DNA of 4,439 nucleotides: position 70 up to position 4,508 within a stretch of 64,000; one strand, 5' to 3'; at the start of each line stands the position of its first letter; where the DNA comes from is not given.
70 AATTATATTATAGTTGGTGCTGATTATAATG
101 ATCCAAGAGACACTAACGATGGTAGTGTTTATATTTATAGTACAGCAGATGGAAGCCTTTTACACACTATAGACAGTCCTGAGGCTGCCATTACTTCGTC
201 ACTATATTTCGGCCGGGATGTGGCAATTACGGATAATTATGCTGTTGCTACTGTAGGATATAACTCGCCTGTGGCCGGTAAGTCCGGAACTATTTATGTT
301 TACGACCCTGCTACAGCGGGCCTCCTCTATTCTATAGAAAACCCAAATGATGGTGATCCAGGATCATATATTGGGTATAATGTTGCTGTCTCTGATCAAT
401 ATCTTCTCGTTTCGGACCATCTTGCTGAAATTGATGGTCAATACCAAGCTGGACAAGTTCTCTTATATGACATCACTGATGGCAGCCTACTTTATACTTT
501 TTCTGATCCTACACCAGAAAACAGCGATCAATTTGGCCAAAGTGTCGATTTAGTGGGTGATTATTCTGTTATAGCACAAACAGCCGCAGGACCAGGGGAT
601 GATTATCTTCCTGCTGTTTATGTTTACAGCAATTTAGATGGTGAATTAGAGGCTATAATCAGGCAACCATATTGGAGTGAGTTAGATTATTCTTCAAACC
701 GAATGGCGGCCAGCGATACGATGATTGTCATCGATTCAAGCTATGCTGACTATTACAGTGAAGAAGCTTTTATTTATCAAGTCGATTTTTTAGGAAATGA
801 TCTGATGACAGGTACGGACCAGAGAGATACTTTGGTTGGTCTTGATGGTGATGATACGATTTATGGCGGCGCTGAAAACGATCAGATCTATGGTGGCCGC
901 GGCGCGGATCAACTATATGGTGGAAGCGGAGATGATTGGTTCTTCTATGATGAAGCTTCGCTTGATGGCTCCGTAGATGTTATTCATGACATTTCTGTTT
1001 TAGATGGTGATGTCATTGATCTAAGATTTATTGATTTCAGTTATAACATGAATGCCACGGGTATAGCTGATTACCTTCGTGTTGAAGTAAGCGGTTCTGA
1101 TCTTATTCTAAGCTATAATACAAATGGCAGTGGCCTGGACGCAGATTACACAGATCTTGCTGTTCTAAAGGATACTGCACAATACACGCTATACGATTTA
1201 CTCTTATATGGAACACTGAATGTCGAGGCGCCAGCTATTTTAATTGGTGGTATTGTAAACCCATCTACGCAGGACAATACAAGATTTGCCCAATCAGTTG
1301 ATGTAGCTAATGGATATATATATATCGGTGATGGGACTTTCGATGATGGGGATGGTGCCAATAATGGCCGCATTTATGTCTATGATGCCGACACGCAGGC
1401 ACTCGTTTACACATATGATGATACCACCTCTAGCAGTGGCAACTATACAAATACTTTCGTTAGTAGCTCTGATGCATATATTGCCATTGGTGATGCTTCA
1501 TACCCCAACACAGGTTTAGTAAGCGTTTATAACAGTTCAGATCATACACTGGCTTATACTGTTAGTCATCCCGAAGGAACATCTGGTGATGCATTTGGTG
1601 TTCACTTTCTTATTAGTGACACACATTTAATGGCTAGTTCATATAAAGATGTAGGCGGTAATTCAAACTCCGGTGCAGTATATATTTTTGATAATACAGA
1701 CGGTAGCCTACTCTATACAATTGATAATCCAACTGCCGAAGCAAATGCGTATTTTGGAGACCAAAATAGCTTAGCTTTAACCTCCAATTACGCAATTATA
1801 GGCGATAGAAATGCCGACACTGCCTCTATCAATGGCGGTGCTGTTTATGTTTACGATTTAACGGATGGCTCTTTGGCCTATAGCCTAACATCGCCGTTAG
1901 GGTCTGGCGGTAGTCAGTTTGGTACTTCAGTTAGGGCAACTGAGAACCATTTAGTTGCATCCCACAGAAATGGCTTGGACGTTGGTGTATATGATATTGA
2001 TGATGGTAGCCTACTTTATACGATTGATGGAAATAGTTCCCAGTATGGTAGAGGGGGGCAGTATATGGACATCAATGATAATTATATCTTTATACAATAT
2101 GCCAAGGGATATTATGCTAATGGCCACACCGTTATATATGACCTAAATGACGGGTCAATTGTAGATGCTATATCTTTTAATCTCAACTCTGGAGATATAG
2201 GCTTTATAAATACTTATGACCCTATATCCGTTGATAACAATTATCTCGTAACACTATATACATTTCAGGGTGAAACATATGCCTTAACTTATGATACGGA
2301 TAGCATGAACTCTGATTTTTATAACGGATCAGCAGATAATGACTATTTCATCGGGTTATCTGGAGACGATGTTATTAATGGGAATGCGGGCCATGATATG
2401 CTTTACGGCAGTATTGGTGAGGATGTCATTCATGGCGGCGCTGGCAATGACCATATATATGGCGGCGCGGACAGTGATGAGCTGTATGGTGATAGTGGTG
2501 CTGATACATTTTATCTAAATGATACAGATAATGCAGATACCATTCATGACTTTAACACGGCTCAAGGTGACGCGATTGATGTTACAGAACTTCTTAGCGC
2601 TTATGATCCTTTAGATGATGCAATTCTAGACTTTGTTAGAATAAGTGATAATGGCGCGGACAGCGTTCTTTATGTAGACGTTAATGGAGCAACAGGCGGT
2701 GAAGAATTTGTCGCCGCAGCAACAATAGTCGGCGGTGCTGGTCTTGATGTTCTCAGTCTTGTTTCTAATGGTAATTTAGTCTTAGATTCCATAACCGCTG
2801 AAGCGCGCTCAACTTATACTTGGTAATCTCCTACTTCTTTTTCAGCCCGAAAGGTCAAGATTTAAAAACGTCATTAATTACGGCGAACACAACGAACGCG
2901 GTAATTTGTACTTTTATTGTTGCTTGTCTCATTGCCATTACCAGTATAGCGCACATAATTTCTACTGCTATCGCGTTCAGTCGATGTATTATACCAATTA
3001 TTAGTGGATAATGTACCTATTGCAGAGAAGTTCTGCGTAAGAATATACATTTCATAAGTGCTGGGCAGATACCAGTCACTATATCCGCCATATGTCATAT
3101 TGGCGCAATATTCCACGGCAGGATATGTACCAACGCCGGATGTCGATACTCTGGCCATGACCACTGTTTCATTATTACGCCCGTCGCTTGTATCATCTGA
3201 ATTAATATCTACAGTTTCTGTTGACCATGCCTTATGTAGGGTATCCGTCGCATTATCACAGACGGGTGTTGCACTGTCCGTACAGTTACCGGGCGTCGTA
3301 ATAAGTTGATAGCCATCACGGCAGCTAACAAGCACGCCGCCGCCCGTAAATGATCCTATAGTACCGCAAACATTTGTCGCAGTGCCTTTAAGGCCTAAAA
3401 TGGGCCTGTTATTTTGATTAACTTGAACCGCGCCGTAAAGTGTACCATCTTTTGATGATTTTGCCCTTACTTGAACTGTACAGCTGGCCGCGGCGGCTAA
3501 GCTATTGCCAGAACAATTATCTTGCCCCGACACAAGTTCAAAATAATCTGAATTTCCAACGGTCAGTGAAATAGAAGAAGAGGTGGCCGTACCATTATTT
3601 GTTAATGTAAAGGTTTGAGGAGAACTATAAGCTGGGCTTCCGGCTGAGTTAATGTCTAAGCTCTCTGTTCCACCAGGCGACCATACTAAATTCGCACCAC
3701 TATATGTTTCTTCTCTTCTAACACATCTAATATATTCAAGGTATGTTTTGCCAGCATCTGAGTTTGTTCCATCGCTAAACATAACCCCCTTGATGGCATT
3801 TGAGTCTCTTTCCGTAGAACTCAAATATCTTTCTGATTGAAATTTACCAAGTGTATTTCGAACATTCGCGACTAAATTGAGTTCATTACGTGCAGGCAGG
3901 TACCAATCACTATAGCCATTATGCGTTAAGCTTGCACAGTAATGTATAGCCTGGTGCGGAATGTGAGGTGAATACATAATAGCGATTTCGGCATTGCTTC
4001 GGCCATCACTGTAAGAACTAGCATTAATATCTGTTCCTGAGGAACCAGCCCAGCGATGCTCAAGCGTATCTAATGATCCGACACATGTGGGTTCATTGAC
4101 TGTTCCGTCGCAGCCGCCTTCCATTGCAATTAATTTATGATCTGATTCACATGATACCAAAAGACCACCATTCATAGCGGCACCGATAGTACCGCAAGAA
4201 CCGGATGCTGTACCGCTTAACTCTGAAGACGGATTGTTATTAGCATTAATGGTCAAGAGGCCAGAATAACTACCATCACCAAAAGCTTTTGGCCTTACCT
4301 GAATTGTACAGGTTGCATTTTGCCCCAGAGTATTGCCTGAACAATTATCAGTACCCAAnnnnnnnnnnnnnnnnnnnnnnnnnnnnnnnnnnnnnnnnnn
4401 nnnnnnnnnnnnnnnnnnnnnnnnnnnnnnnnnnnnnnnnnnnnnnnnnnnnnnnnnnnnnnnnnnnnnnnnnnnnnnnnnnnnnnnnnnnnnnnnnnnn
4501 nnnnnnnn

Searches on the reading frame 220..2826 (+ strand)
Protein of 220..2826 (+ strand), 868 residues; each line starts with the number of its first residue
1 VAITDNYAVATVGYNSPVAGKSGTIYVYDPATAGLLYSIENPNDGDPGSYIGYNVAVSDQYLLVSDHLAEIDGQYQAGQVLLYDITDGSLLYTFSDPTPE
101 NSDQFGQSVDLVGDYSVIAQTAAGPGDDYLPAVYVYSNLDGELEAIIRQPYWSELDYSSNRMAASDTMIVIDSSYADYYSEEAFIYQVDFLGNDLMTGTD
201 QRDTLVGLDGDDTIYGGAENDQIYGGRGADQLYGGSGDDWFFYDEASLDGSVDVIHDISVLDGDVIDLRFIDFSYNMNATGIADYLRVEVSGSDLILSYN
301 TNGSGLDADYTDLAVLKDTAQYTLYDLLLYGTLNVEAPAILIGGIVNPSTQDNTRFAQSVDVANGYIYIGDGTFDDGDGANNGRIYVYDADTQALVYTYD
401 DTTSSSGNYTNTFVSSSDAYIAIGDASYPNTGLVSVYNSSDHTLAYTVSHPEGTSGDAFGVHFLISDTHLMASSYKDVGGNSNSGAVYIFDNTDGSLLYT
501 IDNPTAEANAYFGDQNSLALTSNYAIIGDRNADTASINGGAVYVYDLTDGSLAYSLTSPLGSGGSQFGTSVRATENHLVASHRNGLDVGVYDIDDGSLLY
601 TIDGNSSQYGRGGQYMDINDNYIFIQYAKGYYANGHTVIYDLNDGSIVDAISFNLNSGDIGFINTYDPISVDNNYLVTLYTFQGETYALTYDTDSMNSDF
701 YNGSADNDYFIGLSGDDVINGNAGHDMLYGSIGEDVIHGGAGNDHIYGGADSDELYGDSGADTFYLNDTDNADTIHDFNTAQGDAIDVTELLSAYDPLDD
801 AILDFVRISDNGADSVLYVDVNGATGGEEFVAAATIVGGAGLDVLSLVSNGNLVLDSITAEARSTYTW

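Call 18: search_protein_families(library=pfam, proteins=[window:220-2826:+])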
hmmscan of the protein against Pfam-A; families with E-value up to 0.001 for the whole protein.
window:220-2826:+ (868 aa): 2 families
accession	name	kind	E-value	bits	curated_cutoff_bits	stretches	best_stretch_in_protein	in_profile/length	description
PF00353.25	HemolysinCabind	-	1.7e-26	92.2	23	4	729-763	1-35/36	RTX calcium-binding nonapeptide repeat (4 copies)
PF14312.12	FG-GAP_2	-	1.1e-13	51.6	23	0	506-545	12-49/49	FG-GAP repeat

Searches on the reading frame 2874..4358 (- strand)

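Call 31: search_protein_families(library=pfam, proteins=[window:2874-4358:-])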
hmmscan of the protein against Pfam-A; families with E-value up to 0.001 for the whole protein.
window:2874-4358:- (494 aa): 1 family
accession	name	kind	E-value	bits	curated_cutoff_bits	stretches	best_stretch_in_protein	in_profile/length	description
PF07603.17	Lcl_C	-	6.7e-20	72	34.9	2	410-492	23-117/117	Lcl C-terminal domain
